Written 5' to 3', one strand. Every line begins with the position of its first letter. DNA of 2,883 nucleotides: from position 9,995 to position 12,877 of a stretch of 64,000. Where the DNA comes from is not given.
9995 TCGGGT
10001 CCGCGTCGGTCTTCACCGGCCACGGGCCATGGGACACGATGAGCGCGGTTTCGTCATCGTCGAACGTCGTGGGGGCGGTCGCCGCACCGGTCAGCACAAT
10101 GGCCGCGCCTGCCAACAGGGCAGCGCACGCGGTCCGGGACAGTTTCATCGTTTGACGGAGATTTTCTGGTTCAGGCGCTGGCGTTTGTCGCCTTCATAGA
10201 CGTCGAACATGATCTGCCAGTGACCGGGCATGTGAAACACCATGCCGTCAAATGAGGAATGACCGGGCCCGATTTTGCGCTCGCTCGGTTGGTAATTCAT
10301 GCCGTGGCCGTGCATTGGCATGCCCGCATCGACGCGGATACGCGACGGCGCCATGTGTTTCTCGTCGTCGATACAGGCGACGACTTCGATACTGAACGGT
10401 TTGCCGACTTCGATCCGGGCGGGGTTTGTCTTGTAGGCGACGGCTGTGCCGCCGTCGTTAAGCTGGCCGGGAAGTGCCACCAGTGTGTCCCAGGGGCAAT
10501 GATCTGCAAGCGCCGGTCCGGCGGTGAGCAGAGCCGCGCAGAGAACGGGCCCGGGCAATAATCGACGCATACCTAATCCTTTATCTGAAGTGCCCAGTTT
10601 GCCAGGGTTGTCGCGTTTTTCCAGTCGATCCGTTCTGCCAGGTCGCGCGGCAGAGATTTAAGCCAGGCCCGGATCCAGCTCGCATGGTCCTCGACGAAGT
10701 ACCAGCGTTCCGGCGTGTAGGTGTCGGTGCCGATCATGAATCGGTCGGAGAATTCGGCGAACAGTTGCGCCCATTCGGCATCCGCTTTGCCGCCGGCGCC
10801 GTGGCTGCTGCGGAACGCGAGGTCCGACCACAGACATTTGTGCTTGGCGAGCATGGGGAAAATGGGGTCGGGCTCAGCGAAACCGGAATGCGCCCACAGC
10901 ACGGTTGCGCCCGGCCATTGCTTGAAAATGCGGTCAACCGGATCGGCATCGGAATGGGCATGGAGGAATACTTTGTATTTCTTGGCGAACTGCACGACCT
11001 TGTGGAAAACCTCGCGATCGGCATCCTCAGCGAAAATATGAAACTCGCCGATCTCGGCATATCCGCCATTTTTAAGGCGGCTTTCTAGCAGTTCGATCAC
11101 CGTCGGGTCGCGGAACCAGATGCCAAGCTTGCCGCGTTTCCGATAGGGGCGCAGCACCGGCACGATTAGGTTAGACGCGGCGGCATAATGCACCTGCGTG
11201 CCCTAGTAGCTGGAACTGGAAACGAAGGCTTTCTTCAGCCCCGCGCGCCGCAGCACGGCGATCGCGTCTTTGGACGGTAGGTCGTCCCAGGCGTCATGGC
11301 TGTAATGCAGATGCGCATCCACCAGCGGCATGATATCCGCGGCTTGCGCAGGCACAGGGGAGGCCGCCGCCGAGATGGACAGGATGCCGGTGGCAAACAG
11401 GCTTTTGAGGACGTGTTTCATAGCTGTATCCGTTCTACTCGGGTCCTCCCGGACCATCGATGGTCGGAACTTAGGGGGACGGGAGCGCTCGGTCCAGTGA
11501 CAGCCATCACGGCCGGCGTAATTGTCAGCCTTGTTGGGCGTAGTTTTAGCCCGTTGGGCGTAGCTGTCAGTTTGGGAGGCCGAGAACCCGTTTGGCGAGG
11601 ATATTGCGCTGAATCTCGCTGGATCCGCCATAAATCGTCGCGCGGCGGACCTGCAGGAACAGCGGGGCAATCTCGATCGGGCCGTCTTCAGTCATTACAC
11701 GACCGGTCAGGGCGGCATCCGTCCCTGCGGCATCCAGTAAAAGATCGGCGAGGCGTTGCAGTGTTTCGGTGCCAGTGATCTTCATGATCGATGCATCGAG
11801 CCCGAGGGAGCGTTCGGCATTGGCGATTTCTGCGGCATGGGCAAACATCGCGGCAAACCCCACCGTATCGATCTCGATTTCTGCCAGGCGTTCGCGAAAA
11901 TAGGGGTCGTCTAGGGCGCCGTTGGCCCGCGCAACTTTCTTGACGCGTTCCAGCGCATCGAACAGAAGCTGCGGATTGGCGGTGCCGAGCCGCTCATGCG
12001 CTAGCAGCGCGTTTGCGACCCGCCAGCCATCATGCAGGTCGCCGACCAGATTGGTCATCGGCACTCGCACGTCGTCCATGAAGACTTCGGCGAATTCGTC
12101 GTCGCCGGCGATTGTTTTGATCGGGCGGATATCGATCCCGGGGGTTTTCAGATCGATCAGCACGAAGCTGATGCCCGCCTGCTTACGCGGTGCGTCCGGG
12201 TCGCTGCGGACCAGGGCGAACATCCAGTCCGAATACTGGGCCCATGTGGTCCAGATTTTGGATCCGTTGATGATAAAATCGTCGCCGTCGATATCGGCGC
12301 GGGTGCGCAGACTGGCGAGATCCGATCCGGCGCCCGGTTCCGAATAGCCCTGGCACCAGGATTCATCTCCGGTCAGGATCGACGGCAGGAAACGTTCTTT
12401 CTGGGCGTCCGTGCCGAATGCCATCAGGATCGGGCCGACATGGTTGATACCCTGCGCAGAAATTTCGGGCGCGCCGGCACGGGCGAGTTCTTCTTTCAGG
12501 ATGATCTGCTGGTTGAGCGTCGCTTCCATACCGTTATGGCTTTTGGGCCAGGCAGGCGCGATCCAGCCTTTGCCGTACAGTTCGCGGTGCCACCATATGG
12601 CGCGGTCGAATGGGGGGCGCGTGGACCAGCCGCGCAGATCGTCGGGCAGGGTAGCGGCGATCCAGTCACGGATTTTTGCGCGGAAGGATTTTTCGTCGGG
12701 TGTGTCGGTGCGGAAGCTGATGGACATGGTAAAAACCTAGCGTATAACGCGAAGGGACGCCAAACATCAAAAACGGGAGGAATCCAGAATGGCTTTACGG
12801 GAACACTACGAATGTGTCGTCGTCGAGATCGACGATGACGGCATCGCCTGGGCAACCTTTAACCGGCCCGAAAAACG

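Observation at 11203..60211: Eight conserved genes are split by in-frame TAG codons, with no in-frame TGA, across about 50 kb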

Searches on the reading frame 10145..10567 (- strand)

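Call 62: search_protein_families(library=pfam, max_evalue=10, proteins=[window:10145-10567:-])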
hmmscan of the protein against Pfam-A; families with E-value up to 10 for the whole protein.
window:10145-10567:- (140 aa): 1 family
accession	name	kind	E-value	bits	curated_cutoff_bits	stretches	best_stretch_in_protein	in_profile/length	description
PF13115.11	YtkA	-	0.00046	21.2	25.9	1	51-120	16-83/85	YtkA-like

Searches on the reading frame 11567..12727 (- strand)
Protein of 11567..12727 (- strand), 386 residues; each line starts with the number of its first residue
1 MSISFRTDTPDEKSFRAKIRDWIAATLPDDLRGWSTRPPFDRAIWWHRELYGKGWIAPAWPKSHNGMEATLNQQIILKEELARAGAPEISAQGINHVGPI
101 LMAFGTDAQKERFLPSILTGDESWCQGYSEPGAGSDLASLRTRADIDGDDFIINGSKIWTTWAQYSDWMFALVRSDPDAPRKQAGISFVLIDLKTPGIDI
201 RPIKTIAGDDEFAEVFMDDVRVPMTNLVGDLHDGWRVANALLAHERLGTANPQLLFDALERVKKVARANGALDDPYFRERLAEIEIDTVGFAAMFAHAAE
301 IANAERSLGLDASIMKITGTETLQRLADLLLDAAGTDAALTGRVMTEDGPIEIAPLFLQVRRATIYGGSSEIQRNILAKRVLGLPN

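Call 10: find_encoding_contigs(protein=window:11567-12727:-, flank=10000, max_places=10)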
Protein window:11567-12727:- (386 aa): 6 contigs read that carry it; 4 places shown.
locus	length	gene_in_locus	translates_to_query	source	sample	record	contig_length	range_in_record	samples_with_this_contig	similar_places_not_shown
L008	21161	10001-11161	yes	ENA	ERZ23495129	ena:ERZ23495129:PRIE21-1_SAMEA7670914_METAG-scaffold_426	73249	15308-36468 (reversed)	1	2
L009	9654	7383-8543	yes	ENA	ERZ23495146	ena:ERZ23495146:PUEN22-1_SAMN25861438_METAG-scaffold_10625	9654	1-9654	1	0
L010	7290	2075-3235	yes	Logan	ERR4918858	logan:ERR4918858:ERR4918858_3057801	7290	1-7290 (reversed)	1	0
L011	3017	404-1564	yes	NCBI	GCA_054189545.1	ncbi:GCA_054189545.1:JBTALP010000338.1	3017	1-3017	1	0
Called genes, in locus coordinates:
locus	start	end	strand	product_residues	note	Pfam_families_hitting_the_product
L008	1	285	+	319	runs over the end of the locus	PF04055:Radical_SAM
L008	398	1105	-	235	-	PF07224:Chlorophyllase, PF01738:DLH, PF00326:Peptidase_S9 (faint)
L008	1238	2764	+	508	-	PF00501:AMP-binding, PF13193:AMP-binding_C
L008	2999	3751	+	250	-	PF12146:Hydrolase_4, PF00561:Abhydrolase_1, PF12697:Abhydrolase_6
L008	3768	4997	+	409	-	PF00296:Bac_luciferase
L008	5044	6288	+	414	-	PF00296:Bac_luciferase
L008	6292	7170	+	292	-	PF00561:Abhydrolase_1, PF12697:Abhydrolase_6, PF12146:Hydrolase_4 (faint)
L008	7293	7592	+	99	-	PF00072:Response_reg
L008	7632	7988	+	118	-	PF00486:Trans_reg_C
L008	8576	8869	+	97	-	-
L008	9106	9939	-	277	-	PF00378:ECH_1, PF16113:ECH_2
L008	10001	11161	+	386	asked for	PF02771:Acyl-CoA_dh_N, PF02770:Acyl-CoA_dh_M, PF00441:Acyl-CoA_dh_1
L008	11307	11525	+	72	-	-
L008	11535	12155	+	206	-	PF04909:Amidohydro_2 (weak)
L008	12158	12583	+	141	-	-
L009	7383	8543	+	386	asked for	PF02771:Acyl-CoA_dh_N, PF02770:Acyl-CoA_dh_M, PF00441:Acyl-CoA_dh_1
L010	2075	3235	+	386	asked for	PF02771:Acyl-CoA_dh_N, PF02770:Acyl-CoA_dh_M, PF00441:Acyl-CoA_dh_1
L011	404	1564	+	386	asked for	PF02771:Acyl-CoA_dh_N, PF02770:Acyl-CoA_dh_M, PF00441:Acyl-CoA_dh_1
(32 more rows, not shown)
